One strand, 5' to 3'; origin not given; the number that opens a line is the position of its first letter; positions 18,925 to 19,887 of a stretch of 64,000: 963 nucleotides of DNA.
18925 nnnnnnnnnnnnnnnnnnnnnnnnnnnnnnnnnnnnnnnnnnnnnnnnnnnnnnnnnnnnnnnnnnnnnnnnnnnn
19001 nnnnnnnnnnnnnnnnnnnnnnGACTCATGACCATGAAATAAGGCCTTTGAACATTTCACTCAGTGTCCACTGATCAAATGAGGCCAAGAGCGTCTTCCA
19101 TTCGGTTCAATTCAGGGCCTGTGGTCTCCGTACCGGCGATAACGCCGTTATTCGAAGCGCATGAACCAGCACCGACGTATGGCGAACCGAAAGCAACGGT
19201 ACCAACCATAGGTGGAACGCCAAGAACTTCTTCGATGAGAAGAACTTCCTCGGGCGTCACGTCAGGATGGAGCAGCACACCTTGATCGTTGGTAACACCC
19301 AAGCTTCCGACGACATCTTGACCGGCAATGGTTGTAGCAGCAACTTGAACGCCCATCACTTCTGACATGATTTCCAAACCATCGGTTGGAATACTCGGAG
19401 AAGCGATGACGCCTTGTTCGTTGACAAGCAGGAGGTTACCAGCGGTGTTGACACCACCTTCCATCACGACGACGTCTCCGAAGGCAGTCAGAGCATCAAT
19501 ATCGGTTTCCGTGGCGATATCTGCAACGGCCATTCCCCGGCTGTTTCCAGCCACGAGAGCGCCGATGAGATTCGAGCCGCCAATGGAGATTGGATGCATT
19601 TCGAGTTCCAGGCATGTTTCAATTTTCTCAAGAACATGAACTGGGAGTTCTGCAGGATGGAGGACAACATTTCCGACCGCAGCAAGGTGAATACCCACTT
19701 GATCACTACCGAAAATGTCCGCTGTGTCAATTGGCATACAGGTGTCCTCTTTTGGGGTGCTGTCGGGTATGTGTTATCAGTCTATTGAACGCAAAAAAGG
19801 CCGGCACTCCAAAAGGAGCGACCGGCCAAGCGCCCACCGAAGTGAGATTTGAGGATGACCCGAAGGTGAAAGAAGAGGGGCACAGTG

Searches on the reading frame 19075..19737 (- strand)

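Call 61: search_protein_families(library=pfam, proteins=[window:19075-19737:-], max_evalue=0.00001)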
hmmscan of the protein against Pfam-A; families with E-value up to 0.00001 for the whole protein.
window:19075-19737:- (220 aa): 1 family
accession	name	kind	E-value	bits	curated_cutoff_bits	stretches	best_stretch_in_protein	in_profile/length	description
PF01912.23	eIF-6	-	3.4e-46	157.6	25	1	6-199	2-197/197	eIF-6 family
